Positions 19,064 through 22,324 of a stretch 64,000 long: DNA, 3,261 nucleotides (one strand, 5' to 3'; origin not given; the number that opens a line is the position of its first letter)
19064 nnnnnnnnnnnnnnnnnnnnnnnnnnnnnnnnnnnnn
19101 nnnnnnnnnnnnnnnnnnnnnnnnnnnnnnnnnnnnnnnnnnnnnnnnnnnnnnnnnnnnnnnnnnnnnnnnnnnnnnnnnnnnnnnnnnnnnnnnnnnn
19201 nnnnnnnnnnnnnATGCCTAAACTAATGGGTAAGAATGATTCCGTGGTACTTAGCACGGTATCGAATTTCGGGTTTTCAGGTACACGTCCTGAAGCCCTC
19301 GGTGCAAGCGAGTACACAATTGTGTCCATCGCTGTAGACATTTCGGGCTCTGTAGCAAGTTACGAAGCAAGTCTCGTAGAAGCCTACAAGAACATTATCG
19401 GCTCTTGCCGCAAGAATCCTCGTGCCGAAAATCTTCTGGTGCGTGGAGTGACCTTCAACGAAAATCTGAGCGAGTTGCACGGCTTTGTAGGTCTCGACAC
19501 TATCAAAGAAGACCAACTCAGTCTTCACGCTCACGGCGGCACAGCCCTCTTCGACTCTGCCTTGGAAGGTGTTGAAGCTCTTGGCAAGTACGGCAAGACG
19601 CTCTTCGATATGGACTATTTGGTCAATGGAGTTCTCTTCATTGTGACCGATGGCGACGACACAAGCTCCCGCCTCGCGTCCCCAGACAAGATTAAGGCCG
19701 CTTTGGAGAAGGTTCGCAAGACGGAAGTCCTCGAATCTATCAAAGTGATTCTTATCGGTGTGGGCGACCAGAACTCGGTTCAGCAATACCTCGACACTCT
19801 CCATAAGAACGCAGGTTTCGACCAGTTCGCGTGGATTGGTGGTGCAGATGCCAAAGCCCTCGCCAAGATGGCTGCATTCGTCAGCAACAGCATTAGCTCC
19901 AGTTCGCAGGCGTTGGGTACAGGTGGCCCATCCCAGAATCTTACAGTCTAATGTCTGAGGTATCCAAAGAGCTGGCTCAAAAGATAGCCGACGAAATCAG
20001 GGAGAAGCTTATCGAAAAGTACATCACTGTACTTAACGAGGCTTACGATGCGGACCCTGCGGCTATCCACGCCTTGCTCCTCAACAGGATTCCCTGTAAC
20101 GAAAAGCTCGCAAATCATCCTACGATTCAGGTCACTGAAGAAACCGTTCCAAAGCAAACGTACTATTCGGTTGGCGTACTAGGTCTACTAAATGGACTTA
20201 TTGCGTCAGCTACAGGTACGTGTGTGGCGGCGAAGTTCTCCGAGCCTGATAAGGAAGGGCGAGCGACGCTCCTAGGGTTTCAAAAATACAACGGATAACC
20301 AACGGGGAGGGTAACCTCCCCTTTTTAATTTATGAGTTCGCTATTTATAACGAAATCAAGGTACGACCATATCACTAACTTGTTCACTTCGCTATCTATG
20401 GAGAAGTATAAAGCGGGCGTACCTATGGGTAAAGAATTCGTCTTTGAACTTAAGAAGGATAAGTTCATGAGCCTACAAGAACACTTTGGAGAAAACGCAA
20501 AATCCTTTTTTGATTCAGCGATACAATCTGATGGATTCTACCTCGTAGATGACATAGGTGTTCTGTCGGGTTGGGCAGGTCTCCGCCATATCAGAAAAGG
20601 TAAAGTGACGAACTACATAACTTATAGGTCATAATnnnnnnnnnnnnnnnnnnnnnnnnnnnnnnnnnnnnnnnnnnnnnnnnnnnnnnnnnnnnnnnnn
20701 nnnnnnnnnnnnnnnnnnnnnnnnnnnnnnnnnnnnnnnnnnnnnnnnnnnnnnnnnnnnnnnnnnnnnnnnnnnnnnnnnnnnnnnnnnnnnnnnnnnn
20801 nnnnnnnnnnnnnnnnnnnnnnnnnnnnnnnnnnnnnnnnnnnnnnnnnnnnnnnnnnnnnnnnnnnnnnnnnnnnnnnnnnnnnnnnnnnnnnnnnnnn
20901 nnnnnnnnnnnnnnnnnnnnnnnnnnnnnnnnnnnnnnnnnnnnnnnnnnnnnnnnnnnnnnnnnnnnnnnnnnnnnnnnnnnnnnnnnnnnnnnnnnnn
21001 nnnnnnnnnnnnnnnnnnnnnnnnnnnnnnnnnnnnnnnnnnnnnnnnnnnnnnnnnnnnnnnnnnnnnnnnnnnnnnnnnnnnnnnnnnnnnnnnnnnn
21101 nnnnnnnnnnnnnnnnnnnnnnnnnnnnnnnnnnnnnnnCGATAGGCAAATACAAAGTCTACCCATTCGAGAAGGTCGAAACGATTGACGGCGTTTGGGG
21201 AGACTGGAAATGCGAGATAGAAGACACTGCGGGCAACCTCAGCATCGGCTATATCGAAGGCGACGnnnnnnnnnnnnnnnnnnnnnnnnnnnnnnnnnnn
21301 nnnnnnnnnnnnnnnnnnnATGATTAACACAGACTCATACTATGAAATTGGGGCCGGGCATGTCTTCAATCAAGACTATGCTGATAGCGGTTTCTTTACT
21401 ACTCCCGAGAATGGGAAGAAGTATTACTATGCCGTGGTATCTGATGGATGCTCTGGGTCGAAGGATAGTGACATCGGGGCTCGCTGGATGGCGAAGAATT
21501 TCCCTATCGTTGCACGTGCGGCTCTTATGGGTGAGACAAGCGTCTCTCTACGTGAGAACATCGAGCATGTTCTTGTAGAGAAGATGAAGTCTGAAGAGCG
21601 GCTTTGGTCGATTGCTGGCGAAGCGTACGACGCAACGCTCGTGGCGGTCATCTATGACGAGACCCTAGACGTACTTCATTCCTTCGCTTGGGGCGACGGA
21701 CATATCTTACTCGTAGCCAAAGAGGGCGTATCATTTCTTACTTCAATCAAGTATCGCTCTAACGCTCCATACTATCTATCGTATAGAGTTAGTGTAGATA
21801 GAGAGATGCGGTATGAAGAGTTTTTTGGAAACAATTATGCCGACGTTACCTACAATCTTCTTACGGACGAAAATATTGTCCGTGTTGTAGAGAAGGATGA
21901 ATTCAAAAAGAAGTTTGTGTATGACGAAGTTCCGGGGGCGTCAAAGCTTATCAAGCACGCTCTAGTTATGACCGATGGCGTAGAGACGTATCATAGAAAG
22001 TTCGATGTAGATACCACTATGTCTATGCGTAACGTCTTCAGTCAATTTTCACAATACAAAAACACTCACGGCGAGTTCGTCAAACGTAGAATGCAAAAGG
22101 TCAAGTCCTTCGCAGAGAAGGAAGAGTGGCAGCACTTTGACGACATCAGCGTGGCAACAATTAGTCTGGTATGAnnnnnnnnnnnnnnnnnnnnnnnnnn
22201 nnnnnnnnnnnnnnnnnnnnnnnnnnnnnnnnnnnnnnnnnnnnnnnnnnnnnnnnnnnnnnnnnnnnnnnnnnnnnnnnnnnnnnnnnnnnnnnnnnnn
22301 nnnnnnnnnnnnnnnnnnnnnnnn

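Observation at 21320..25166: PP2C-like phosphatase and Hanks-type kinase pair separated by a Cys-rich protein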

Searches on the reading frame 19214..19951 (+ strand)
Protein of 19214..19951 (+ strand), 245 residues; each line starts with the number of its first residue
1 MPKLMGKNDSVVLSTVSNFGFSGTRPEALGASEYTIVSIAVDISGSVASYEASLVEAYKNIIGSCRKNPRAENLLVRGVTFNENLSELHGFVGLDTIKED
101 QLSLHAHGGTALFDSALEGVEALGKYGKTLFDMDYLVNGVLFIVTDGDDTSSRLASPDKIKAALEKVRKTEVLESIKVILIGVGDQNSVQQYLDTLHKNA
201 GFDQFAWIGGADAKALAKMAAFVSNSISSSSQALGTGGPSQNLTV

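Call 3: search_protein_families(library=pfam, proteins=[window:19214-19951:+], max_evalue=1)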
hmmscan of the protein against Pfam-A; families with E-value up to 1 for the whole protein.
window:19214-19951:+ (245 aa): 1 family
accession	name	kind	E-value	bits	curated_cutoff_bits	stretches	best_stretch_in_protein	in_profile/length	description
PF09967.15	DUF2201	-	0.073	13.6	26.4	1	37-121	1-76/123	VWA-like domain (DUF2201)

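Call 4: search_protein_families(library=phrogs, proteins=[window:19214-19951:+], max_evalue=0.01)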
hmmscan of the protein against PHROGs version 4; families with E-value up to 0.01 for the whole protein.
window:19214-19951:+ (245 aa): 1 family
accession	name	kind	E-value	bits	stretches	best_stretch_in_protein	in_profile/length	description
phrog_7371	-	unknown function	1.8e-09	38.6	1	35-169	7-129/204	-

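Call 5: search_protein_families(library=padloc, proteins=[window:19214-19951:+], max_evalue=1)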
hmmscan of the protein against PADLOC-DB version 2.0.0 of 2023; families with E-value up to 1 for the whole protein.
window:19214-19951:+ (245 aa): 1 family
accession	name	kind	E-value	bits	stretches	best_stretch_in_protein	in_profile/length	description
PDLC00150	HamA1|HamA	-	0.015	12.7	1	88-195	143-248/310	DUF1837 domain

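Call 6: search_protein_families(library=ncbifam, proteins=[window:19214-19951:+], max_evalue=1)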
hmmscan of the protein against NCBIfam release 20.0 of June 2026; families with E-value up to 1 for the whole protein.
window:19214-19951:+ (245 aa): 0 families

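Call 53: search_solved_structures(query=A4, max_evalue=0.1)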
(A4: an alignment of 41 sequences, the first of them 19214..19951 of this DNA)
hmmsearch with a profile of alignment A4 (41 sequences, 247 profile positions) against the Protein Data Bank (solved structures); distinct sequences matched with E-value up to 0.1: 6.
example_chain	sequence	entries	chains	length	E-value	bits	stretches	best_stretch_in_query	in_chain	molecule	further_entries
6jp8_F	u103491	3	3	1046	0.032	16.9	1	37-155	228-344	Voltage-dependent calcium channel subunit alpha-2/delta-1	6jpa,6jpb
8eog_D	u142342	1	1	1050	0.033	16.9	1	37-155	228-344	Voltage-dependent calcium channel subunit alpha-2/delta-1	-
6jp5_F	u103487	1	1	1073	0.033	16.9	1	37-155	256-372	Voltage-dependent calcium channel subunit alpha-2/delta-1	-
8hlp_F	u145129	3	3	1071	0.034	16.9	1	37-155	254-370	Voltage-dependent calcium channel subunit alpha-2/delta-1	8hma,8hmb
7xlq_D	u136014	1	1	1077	0.035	16.8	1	37-155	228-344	Voltage-dependent calcium channel subunit alpha-2/delta-1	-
9vlg_A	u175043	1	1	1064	0.035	16.8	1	37-155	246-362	Isoform 2 of Voltage-dependent calcium channel subunit alpha-2/delta-1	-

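Call 56: search_protein_families(library=pfam, alignment_id=A4, max_evalue=0.01)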
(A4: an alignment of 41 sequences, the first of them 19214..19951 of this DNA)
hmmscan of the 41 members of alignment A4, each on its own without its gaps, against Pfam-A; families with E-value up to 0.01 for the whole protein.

A. member 1, window:19214-19951:+ (245 aa): 0 families

B. families by the number of members that match (of 41 scanned): 9 families
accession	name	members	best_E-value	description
PF00092.34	VWA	20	9.4e-10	von Willebrand factor type A domain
PF13519.12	VWA_2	15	3.5e-05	von Willebrand factor type A domain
PF05762.20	VWA_CoxE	6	0.0003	VWA domain containing CoxE-like protein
PF03127.19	GAT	2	0.0012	GAT domain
PF11181.13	YflT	2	0.0039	Heat induced stress protein YflT domain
PF11328.14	DUF3130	1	0.00011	Protein of unknown function (DUF3130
PF10138.15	vWA-TerF-like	1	0.0016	vWA found in TerF C terminus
PF07002.22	Copine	1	0.0019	Copine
PF17610.7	DUF5505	1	0.0023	Family of unknown function (DUF5505)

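Call 79: search_protein_families(library=padloc, alignment_id=A4, max_evalue=0.01)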
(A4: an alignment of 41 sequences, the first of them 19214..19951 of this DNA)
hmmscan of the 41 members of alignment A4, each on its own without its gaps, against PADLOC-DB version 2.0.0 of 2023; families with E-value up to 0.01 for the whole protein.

A. member 1, window:19214-19951:+ (245 aa): 0 families

B. families by the number of members that match (of 41 scanned): 8 families
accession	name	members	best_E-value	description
PDLC02338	AbiLii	1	0.00031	AbiLii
PDLC00897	JAB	1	0.0025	JAB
PDLC01057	C3a59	1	0.0033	trans-membrane (TM)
PDLC00616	ZorC1|ZorC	1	0.005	EH signature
PDLC03772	RT_UG33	1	0.0063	DRT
PDLC02808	DpdA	1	0.0063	DpdA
PDLC02388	pAgo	1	0.0068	-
PDLC00180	HamB1|HamB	1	0.0087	DEAD-box helicase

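Call 88: search_dna_similar(query=window:19214-19951:+, collection=plasmids, mode=protein, max_evalue=0.01, max_rows=15)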
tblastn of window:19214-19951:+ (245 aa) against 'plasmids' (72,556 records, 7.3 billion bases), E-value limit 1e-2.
Records with a match: 5; places in all: 5; records where one place covers at least 80% of the query: 4.
Best place of each record, by identity: <60% 5.
By first word of the organism name: Variovorax 4; Selenomonas 1.
By predicted mobility (MOB-suite, as given by PLSDB): non-mobilizable 5.
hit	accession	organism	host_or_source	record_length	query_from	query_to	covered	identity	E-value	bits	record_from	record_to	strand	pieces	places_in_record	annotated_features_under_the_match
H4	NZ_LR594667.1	Variovorax sp. SRS16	linuron-contaminated soil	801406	8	243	96%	43.5%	3e-44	165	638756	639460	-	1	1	hypothetical protein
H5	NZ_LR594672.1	Variovorax sp. PBL-E5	linuron-contaminated soil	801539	8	243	96%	43.5%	3e-44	165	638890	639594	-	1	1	hypothetical protein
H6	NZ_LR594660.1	Variovorax sp. PBL-H6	linuron-contaminated soil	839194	8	243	96%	43.5%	3e-44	165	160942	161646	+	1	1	hypothetical protein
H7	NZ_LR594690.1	Variovorax sp. WDL1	linuron-contaminated soil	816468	8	243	96%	43.0%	3e-45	168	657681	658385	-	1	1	hypothetical protein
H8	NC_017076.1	Selenomonas ruminantium subsp. lactilytica TAM6421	-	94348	35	169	55%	25.7%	2e-3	47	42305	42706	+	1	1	vWA domain-containing protein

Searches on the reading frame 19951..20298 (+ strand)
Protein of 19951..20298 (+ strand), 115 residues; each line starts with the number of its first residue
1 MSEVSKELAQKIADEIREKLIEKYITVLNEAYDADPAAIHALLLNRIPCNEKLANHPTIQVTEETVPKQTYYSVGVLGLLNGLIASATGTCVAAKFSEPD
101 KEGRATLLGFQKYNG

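Call 3: search_protein_families(library=pfam, proteins=[window:19951-20298:+], max_evalue=1)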
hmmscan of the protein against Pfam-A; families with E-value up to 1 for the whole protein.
window:19951-20298:+ (115 aa): 1 family
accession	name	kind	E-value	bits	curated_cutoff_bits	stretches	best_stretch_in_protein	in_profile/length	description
PF00799.26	Gemini_AL1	-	0.029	14.8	24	1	4-44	17-57/113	Geminivirus Rep catalytic domain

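Call 4: search_protein_families(library=phrogs, proteins=[window:19951-20298:+], max_evalue=0.01)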
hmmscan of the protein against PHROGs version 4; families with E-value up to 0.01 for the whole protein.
window:19951-20298:+ (115 aa): 1 family
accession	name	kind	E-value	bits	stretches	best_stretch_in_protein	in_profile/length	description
phrog_21281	-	unknown function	1.5e-09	39.2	1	24-101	7-81/91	-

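Call 5: search_protein_families(library=padloc, proteins=[window:19951-20298:+], max_evalue=1)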
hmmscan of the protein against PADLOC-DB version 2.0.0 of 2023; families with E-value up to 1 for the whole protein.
window:19951-20298:+ (115 aa): 0 families

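Call 6: search_protein_families(library=ncbifam, proteins=[window:19951-20298:+], max_evalue=1)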
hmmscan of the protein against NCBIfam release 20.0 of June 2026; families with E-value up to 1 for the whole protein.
window:19951-20298:+ (115 aa): 2 families
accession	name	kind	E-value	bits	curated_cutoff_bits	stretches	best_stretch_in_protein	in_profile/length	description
NF011902.0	PRK15375.1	equivalog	0.07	11.5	1118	1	7-64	63-122/543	SPI-1 type III secretion system effector GTPase-activating protein SptP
TIGR02203.1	MsbA_lipidA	equivalog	0.17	10.3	602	1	8-77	82-147/572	lipid A export permease/ATP-binding protein MsbA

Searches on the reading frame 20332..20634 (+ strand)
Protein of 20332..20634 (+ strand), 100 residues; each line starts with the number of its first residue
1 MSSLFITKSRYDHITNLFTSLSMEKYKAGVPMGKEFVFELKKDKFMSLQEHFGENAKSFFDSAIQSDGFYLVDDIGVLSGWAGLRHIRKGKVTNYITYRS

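Call 3: search_protein_families(library=pfam, proteins=[window:20332-20634:+], max_evalue=1)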
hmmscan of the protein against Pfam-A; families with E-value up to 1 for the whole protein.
window:20332-20634:+ (100 aa): 0 families

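Call 4: search_protein_families(library=phrogs, proteins=[window:20332-20634:+], max_evalue=0.01)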
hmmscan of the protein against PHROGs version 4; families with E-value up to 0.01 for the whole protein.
window:20332-20634:+ (100 aa): 0 families

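Call 5: search_protein_families(library=padloc, proteins=[window:20332-20634:+], max_evalue=1)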
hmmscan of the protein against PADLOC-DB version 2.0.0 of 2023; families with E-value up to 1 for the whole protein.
window:20332-20634:+ (100 aa): 0 families

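Call 6: search_protein_families(library=ncbifam, proteins=[window:20332-20634:+], max_evalue=1)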
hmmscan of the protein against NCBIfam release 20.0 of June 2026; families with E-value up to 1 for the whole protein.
window:20332-20634:+ (100 aa): 1 family
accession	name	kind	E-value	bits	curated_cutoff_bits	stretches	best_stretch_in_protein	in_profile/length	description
NF050165.1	MNIO_ChrH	equivalog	0.0067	15.5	600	1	6-51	88-136/363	MNIO family chryseobactin maturase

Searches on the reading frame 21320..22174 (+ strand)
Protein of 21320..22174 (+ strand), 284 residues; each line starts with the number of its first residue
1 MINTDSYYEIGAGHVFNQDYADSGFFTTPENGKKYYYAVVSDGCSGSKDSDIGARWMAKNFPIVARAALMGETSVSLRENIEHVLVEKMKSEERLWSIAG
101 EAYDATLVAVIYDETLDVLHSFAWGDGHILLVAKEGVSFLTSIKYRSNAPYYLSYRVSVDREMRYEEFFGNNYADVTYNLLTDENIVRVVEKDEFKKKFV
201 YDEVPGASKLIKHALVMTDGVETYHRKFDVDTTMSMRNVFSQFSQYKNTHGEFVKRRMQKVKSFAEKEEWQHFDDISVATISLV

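Call 3: search_protein_families(library=pfam, proteins=[window:21320-22174:+], max_evalue=1)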
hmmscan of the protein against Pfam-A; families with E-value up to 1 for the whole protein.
window:21320-22174:+ (284 aa): 1 family
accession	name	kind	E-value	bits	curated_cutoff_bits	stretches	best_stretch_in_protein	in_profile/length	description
PF13672.11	PP2C_2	-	1.2e-08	35.2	24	1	17-249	12-197/209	Protein phosphatase 2C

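Call 4: search_protein_families(library=phrogs, proteins=[window:21320-22174:+], max_evalue=0.01)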
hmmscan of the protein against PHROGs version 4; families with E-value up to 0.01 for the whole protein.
window:21320-22174:+ (284 aa): 0 families

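Call 5: search_protein_families(library=padloc, proteins=[window:21320-22174:+], max_evalue=1)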
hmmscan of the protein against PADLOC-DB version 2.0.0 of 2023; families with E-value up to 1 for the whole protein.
window:21320-22174:+ (284 aa): 0 families

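Call 6: search_protein_families(library=ncbifam, proteins=[window:21320-22174:+], max_evalue=1)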
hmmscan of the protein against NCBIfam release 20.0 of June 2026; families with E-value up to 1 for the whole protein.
window:21320-22174:+ (284 aa): 1 family
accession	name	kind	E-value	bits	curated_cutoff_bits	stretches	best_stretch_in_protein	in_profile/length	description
NF033484.1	Stp1_PP2C_phos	equivalog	0.048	13.2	230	1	13-141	7-126/232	Stp1/IreP family PP2C-type Ser/Thr phosphatase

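Call 54: search_solved_structures(query=A5, max_evalue=0.1, show_alignments=1)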
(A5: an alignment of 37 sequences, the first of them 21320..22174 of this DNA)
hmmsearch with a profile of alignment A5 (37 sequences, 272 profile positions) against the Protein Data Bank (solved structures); distinct sequences matched with E-value up to 0.1: 7.
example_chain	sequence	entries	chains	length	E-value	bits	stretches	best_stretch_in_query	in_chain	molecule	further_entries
6ihv_A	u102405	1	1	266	0.016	17.7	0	3-126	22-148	Phosphorylated protein phosphatase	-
6ihw_A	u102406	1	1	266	0.016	17.7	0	3-126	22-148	Phosphorylated protein phosphatase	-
6ihl_A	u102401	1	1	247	0.017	17.7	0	4-126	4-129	Phosphorylated protein phosphatase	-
6ihr_A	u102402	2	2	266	0.017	17.6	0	3-126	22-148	Phosphorylated protein phosphatase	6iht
6ihs_A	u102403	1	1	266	0.017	17.6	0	3-126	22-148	Phosphorylated protein phosphatase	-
6ihu_A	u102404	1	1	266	0.019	17.5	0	3-126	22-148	Phosphorylated protein phosphatase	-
5f1m_A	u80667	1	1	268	0.024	17.1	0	6-126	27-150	Phosphorylated protein phosphatase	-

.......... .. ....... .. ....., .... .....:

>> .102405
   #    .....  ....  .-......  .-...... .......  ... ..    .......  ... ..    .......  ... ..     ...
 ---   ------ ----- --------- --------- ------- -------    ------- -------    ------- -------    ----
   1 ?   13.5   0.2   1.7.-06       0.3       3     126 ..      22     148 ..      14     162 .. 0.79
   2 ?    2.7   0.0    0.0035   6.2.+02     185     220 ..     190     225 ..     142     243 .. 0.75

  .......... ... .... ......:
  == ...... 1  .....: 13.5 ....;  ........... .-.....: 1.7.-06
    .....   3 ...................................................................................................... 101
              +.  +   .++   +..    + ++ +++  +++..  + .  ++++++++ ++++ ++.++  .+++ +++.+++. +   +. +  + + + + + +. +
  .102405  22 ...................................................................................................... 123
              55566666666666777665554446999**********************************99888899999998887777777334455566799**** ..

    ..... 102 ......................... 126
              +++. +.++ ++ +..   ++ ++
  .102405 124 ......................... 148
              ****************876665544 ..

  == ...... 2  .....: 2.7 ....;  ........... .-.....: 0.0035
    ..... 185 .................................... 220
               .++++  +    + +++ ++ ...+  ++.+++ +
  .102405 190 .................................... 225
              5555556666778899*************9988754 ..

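Call 81: search_protein_families(library=padloc, alignment_id=A5, max_evalue=0.01)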
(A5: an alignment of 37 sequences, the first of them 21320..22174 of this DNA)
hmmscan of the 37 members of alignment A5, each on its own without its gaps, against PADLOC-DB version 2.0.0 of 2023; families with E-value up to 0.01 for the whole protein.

A. member 1, window:21320-22174:+ (284 aa): 0 families

B. families by the number of members that match (of 37 scanned): 2 families
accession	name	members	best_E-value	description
PDLC04518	PDC-M21C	3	3.2e-05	-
PDLC02222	PP2C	2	0.0038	-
